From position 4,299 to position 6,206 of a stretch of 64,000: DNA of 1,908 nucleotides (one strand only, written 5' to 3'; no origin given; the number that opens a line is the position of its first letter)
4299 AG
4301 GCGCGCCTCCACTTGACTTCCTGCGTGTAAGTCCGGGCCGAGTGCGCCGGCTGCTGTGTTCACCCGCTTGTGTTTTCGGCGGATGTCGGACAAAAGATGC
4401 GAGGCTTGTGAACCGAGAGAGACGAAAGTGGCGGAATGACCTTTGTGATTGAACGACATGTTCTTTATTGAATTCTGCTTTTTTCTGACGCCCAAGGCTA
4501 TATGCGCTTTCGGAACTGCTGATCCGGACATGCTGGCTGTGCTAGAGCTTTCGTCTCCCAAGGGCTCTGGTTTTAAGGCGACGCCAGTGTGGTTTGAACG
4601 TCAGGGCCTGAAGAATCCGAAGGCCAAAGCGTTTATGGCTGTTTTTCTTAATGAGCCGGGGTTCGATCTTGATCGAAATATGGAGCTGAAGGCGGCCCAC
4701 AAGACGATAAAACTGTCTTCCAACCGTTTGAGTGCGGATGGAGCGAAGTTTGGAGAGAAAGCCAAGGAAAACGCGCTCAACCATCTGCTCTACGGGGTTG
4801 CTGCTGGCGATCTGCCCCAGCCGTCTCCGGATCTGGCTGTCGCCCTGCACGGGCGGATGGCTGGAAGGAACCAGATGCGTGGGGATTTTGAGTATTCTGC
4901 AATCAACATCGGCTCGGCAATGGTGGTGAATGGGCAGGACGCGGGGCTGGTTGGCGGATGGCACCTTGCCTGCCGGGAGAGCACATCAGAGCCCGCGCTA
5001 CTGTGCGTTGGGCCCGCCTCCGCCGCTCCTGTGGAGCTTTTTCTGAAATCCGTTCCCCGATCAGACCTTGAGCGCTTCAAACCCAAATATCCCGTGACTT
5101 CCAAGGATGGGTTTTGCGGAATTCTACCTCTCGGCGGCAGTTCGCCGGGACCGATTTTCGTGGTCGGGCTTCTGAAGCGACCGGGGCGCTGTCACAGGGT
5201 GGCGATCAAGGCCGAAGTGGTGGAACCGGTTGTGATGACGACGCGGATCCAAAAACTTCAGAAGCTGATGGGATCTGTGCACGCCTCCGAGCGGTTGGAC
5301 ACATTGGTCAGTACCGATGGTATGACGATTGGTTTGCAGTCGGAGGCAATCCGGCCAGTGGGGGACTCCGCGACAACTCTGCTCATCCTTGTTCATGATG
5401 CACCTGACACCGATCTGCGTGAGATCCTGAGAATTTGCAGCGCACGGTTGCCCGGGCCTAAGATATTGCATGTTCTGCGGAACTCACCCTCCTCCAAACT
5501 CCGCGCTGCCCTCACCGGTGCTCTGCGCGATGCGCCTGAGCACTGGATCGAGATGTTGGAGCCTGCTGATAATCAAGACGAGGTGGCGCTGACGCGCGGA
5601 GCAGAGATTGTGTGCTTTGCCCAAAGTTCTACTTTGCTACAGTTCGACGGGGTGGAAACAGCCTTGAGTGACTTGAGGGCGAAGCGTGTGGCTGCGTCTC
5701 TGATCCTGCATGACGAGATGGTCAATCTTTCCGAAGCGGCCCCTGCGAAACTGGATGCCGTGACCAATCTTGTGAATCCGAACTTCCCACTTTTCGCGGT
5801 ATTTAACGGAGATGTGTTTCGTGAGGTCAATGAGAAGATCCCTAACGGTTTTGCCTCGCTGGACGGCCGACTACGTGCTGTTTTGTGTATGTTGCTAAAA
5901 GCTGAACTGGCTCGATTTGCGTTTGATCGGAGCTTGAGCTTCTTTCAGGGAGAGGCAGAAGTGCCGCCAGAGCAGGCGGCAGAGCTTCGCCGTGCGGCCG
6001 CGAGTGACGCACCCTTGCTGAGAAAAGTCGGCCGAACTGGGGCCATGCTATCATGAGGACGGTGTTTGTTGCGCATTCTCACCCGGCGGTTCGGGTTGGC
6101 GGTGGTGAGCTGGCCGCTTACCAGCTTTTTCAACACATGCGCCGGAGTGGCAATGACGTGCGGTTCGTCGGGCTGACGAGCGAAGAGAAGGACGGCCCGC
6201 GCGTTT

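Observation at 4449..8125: Low-GC, translationally coupled two-gene module: unknown 535-aa protein plus GT4::sulfotransferase fusion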

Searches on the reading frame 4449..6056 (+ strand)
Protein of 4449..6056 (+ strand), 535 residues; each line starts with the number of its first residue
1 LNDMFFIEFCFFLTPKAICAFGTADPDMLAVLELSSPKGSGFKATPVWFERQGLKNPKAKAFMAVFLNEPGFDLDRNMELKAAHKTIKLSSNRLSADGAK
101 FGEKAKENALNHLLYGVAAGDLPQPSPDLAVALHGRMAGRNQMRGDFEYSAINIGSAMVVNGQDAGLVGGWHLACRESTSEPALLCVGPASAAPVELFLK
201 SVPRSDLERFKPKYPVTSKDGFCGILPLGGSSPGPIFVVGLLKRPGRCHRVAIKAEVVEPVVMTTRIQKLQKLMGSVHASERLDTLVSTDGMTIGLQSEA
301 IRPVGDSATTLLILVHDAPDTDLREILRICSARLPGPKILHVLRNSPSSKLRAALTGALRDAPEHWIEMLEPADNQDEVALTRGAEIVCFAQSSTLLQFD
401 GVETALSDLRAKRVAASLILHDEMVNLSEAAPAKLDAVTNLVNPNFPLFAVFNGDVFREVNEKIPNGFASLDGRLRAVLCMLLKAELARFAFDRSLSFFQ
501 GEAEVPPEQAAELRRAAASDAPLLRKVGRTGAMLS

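Call 5: search_protein_families(library=pfam, proteins=[window:4449-6056:+], max_evalue=0.01)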
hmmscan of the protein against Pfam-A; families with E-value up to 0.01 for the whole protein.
window:4449-6056:+ (535 aa): 0 families

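Call 6: search_protein_families(library=ncbifam, proteins=[window:4449-6056:+], max_evalue=0.01)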
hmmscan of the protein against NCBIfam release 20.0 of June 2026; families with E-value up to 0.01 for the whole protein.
window:4449-6056:+ (535 aa): 0 families

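Call 8: find_homologous_proteins(query=window:4449-6053:+)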
Query window:4449-6053:+ (535 aa): 1 proteins with E <= 0.001 among 8000 candidates.
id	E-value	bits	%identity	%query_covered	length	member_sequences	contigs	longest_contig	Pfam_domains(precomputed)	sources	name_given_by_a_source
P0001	0.0e+0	1187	100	99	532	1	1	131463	-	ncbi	-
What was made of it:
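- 4458..6056 (+): Gene 1, the partner protein (532 aa from ATG 4458; the longest ORF starts at TTG 4449). Soluble, with no TM segment. The NCBI product P0001 is 532 aa (call 8).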

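Call 20: search_protein_representatives(protein=window:4458-6053:+)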
Query: 532 residues. Proteins with E-value up to 0.001 (for the whole library): 24; up to 1e-10: 15; up to 1e-30: 3. The best 24 are listed.
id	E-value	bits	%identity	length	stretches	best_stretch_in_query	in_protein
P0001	0.0e+00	1186.7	100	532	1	1-532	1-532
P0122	1.5e-53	198.7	30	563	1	3-521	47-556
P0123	1.4e-39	152.7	26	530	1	3-501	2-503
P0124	1.1e-29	120.0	26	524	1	42-521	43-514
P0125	8.4e-27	110.5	25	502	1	46-502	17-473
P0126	1.6e-24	103.0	25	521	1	6-430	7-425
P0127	1.8e-24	102.9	28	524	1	4-487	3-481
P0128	2.8e-23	98.9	28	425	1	104-501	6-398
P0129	1.0e-21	93.7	27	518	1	4-478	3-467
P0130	8.3e-20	87.5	25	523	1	2-521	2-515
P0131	7.3e-19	84.3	26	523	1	3-361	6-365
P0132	5.8e-16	74.8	27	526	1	3-393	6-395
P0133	7.4e-16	74.4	23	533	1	2-500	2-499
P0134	1.6e-12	63.4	24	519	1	4-395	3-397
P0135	3.0e-12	62.5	26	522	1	158-508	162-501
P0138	4.8e-09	52.0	25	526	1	146-505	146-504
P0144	1.2e-04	37.5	24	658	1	44-405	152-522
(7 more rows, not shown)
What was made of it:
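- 4458..6056 (+): A small family of 24 representatives exists among 1.84 billion proteins (call 20).
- On Partner family defined here (two β-sandwiches + GT-A-like, upstream of GT4): 24 representatives by HMMER (call 20).
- Tried and rejected: The family was obtained from the HMMER representative search instead (call 20).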

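Call 22: find_homologous_proteins(query=A1, max_evalue=0.001)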
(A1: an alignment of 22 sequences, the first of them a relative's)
Query A1 (22 sequences) (532 aa, profile of the alignment): 1 proteins with E <= 0.001 among 8000 candidates.
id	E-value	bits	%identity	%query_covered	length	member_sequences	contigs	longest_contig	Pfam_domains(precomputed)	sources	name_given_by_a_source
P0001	2.8e-159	549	100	100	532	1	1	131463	-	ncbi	-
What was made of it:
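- Tried and rejected: A third find_homologous_proteins search with the family alignment returned only the query (call 22).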

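Call 24: search_solved_structures(query=A1, max_evalue=10, show_alignments=2)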
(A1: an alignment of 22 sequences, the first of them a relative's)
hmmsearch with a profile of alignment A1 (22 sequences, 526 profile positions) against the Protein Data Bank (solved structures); distinct sequences matched with E-value up to 10: 7.
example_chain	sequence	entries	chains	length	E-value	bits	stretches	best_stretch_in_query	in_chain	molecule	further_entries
2ky6_A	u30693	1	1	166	0.046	15.5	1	198-264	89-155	Mediator of RNA polymerase II transcription subunit 25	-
2l23_A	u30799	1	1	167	0.056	15.2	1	198-243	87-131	Mediator of RNA polymerase II transcription subunit 25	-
2xnf_A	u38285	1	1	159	0.083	14.7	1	198-242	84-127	MEDIATOR OF RNA POLYMERASE II TRANSCRIPTION SUBUNIT 25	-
8t1i_T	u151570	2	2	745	0.092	14.5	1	198-277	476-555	Mediator of RNA polymerase II transcription subunit 25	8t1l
2l6u_A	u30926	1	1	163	0.096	14.4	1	198-242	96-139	Mediator complex subunit MED25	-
9ccv_B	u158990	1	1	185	0.12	14.1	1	198-242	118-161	Mediator of RNA polymerase II transcription subunit 25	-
7emf_Y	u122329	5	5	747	0.14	13.9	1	198-276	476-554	Mediator of RNA polymerase II transcription subunit 25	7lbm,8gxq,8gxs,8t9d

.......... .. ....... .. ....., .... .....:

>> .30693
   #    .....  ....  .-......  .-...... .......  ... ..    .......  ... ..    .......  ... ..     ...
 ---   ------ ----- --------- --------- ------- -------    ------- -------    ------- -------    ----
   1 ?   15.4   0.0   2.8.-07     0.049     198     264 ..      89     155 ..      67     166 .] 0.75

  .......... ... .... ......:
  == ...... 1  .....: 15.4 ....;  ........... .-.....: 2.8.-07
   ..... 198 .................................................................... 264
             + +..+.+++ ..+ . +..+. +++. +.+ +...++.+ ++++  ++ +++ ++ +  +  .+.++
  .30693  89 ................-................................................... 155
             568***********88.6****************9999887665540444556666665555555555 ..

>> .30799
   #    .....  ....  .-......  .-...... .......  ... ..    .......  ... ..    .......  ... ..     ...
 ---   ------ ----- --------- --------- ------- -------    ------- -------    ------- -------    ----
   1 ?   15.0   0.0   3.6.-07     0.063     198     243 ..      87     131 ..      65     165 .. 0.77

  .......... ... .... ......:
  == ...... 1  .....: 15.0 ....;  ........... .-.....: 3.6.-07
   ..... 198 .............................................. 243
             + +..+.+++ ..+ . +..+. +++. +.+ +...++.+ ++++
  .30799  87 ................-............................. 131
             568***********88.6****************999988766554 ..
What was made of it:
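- Tried and rejected: The PDB sequence search with the partner profile gave only insignificant Med25 hits, treated as chance (call 24).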

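Call 27: find_related_loci(query=A2, collection=genome_contigs, flank=8000)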
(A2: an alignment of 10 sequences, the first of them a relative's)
Query A2 (532 aa) in genome_contigs; peptide patterns used: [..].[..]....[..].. (x = any residue, [..] = any of these).
158 stretches matched a pattern; 17 encode a relative of the query (tblastn E <= 1e-3); 17 distinct loci.
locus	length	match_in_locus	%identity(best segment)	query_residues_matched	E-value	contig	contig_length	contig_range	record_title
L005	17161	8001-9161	28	4-396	8e-23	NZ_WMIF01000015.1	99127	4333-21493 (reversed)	Paracoccus limosus strain JCM 17370 Scaffold15, whole genome shotgun sequence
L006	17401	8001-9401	26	4-482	8e-26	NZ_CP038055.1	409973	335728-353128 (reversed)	Paracoccus yeei strain CCUG 46822 plasmid pYEE46822P13, complete sequence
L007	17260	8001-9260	26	4-428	3e-22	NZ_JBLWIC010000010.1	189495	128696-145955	Paracoccus sp. T5 contig10, whole genome shotgun sequence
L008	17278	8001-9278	25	74-500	4e-22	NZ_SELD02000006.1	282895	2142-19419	Paracoccus aeridis strain JC501 NODE_17_length_282849_cov_28.689772, whole genome shotgun sequence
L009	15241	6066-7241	25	2-397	1e-21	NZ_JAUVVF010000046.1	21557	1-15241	MAG: Paracoccus sp. (in: a-proteobacteria) isolate CSMAG_1157 CSMAG_1157_k127_1127552_length_21557_cov_26.0369, whole ge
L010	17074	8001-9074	26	2-359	1e-21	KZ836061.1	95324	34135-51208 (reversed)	Paracoccus saliphilus strain CCTCC AB 2016131 genomic scaffold scaffold1164, whole genome shotgun sequence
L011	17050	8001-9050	27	48-397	1e-20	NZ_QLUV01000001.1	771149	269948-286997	Paracoccus endophyticus strain SYSUP0003 s.C4002_Contig1, whole genome shotgun sequence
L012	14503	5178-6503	25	68-518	2e-20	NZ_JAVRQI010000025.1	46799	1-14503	Paracoccus broussonetiae strain CPCC 101403 Scaffold25, whole genome shotgun sequence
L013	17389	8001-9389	26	4-476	1e-19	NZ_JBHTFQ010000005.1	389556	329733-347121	Plastorhodobacter daqingensis strain CGMCC 1.12750 spades_K_25_97_5, whole genome shotgun sequence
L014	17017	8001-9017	25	2-341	4e-19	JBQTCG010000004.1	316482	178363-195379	Paracoccus sp. NSM assembly_contig_4, whole genome shotgun sequence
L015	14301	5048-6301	24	72-499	4e-16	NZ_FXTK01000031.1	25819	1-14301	Paracoccus laeviglucosivorans strain DSM 100094, whole genome shotgun sequence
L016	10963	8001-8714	29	155-397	1e-15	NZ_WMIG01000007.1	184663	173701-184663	Paracoccus litorisediminis strain NBRC 112902 Scaffold7, whole genome shotgun sequence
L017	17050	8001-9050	25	2-352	2e-15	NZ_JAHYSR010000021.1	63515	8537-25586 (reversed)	Paracoccus bogoriensis strain BOG6 NODE_21_length_63515_cov_174.181563, whole genome shotgun sequence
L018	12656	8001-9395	25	48-518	2e-15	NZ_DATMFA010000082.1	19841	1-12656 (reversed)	MAG: Paracoccus sp. (in: a-proteobacteria) isolate SMAG_U13450 k141_201685, whole genome shotgun sequence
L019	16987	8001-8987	25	163-500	4e-15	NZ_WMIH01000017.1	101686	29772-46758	Paracoccus shanxieyensis strain DK398 Scaffold17, whole genome shotgun sequence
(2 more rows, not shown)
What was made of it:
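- Tried and rejected: It was repeated with the subset A2 (call 27).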

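Call 35: predict_structure(alignment_id=A1)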
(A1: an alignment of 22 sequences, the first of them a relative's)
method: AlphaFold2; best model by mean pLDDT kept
length: 532 residues; sequences in the alignment: 22
mean_pLDDT: 86.0   pTM: 0.81
mean pLDDT of the five models: 86.0, 84.7, 84.1, 83.2, 81.0
residues with pLDDT >= 90: 259; 70-90: 215; 50-70: 48; < 50: 10
segments of 3 or more residues with pLDDT < 50: 421-426, 529-532
pLDDT, mean of each block of 10 residues (from residue 1): 93 93 89 80 91 93 78 82 90 93 95 96 94 89 94 91 95 92 95 96 93 94 82 95 93 90 90 88 70 80 91 88 90 90 79 81 74 68 92 86 86 86 49 75 89 90 84 91 88 67 75 86 70 34
secondary structure, 60 per line:
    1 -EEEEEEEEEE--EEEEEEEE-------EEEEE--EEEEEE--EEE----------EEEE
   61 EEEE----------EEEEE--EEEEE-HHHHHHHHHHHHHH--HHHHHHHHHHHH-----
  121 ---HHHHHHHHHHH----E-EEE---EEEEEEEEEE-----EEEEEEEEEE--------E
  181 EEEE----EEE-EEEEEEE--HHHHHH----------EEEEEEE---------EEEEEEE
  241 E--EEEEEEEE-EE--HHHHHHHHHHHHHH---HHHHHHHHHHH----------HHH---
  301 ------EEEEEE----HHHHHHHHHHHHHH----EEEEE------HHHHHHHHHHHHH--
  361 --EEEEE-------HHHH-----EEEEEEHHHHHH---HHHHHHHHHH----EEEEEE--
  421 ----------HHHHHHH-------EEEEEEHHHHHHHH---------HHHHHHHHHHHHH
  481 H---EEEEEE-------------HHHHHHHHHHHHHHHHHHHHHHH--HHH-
elements in order: E2-11 E14-21 E29-33 E36-41 E44-46 E57-64 E75-79 E82-86 H88-101 H104-115 H124-134 E141-143 E147-156 E162-171 E180-184 E189-191 E193-199 H202-207 E218-224 E234-241 E244-251 H257-270 H274-284 E307-312 H317-330 E335-339 H346-358 E363-367 H375-378 E384-389 H390-395 H399-408 E413-418 H431-437 E445-450 H451-458 H468-481 E485-490 H504-526
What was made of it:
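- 4458..4715 (+): Partner, first Ig-like β-sandwich (aa 1-86). It is degenerate here: the family's GW and RxDL motifs are lost. AF2 model with pLDDT 86 and strands 2-86 (call 35).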

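Call 37: search_protein_families(library=pfam, proteins=[L012:298-1680:+, L012:1617-4361:+, L012:4358-4912:+, L012:4968-6539:+, L012:7877-9055:+, L009:8843-9646:+, L009:9463-10494:+, L009:10985-12109:+, L009:141-1115:+], max_evalue=0.01)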
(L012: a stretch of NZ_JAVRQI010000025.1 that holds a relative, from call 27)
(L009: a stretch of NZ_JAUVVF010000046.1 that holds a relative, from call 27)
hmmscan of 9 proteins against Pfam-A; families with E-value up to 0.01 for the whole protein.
L012:298-1680:+ (460 aa): 1 family
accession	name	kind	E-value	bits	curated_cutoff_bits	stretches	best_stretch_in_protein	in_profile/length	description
PF19717.4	DUF6212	-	3.7e-69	234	26.4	1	63-429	15-394/395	Family of unknown function (DUF6212)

L012:1617-4361:+ (914 aa): 7 families
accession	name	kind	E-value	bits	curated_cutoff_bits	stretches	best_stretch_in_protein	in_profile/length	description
PF00534.26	Glycos_transf_1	-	7.4e-27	94.4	26.4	1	710-869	4-166/172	Glycosyl transferases group 1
PF13692.12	Glyco_trans_1_4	-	4.1e-26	92.4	27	1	723-858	3-139/142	Glycosyl transferases group 1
PF13439.12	Glyco_transf_4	-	3.1e-11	44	28.5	1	529-692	1-160/170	Glycosyltransferase Family 4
PF13579.12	Glyco_trans_4_4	-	2e-07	31.9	29.7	1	530-693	1-154/158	Glycosyl transferase 4-like domain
PF00535.33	Glycos_transf_2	-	7.8e-07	29.6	23.3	1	48-146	1-91/168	Glycosyl transferase family 2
PF20706.3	GT4-conflict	-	0.0014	18.1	26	0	713-823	189-310/385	Family 4 Glycosyltransferase in conflict systems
PF13641.12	Glyco_tranf_2_3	-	0.0047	17.4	27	0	199-245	162-208/230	Glycosyltransferase like family 2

L012:4358-4912:+ (184 aa): 0 families

L012:4968-6539:+ (523 aa): 0 families

L012:7877-9055:+ (392 aa): 1 family
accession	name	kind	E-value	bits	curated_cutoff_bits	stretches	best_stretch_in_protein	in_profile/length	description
PF04230.19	PS_pyruv_trans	-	7.7e-08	33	25.3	1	31-300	59-269/280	Polysaccharide pyruvyl transferase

L009:8843-9646:+ (267 aa): 1 family
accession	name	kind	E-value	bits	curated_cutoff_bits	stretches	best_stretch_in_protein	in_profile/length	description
PF03567.20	Sulfotransfer_2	-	7.3e-05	23.5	22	1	27-246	12-250/252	Sulfotransferase family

L009:9463-10494:+ (343 aa): 1 family
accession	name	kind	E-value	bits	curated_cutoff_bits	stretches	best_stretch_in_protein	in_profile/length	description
PF03567.20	Sulfotransfer_2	-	1.7e-05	25.5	22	1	108-204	12-99/252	Sulfotransferase family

L009:10985-12109:+ (374 aa): 0 families

L009:141-1115:+ (324 aa): 2 families
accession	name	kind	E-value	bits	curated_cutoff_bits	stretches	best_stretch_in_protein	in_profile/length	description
PF08125.19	Mannitol_dh_C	-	2.4e-58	197.2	30.7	1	120-308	1-189/190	Mannitol dehydrogenase C-terminal domain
PF01232.29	Mannitol_dh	-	2.8e-26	93.2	27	1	3-112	102-199/199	Mannitol dehydrogenase Rossmann domain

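Call 42: list_cluster_members(proteins=[P0001, P0002, P0123, P0124, P0125, P0128, P0130, P0133, P0138, P0144])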
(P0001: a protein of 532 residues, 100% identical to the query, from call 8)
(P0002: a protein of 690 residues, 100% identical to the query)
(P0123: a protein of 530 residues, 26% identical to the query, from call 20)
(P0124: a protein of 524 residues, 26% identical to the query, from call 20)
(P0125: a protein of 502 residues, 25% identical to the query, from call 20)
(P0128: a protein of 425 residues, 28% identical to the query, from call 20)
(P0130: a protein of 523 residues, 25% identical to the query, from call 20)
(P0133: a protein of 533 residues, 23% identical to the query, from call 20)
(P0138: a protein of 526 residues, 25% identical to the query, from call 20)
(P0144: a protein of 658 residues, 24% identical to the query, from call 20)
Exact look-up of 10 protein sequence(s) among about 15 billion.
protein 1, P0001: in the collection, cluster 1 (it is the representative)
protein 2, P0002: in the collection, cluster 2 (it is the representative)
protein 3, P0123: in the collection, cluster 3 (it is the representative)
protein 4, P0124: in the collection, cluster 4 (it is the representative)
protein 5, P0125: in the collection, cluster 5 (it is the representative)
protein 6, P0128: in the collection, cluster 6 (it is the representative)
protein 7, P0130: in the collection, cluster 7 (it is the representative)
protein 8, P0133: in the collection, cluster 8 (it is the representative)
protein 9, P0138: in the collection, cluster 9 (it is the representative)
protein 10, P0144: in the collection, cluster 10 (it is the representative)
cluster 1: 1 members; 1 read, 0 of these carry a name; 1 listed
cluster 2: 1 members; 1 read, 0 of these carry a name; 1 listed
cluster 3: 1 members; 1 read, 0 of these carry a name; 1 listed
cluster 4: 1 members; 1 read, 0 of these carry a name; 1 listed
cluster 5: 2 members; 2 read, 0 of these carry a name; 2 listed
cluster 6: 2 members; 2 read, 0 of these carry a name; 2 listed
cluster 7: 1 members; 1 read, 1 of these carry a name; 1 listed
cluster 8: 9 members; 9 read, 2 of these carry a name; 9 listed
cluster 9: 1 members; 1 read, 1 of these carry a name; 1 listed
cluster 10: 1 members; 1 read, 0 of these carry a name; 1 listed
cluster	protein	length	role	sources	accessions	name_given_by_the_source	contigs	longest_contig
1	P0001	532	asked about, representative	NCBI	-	-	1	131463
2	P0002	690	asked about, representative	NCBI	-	-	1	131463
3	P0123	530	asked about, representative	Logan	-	-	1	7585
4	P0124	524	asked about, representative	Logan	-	-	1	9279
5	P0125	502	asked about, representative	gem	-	-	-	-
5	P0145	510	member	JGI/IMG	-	-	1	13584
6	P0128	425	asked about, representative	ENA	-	-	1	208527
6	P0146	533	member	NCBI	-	-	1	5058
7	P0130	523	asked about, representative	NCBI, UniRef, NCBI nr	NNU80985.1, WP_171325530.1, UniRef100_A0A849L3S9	hypothetical protein HMH01_11110 [Halovulum dunhuangense] | Uncharacterized protein n=1 Tax=Halovulum dunhuangense TaxID=1505036 ... | hypothetical protein [Halovulum dunhuangense]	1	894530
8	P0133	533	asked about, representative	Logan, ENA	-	-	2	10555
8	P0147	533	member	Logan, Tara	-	strand:+ start:3450 stop:5051 length:1602 start_codon:yes stop_codon:yes ...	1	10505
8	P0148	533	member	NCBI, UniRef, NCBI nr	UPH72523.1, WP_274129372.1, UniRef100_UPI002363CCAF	hypothetical protein LGT41_0006820 [Abyssibius alkaniclasticus] | hypothetical protein n=1 Tax=Abyssibius alkaniclasticus TaxID=2881234 RepID=UPI002363CCAF | hypothetical protein [Abyssibius alkaniclasticus]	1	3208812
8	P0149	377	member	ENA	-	-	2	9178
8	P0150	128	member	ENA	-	-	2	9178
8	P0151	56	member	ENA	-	-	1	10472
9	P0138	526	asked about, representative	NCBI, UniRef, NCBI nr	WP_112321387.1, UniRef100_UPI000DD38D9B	hypothetical protein [Oceanibium sediminis] | hypothetical protein n=1 Tax=Oceanibium sediminis TaxID=2026339 RepID=UPI000DD38D9B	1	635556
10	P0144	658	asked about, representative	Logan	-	-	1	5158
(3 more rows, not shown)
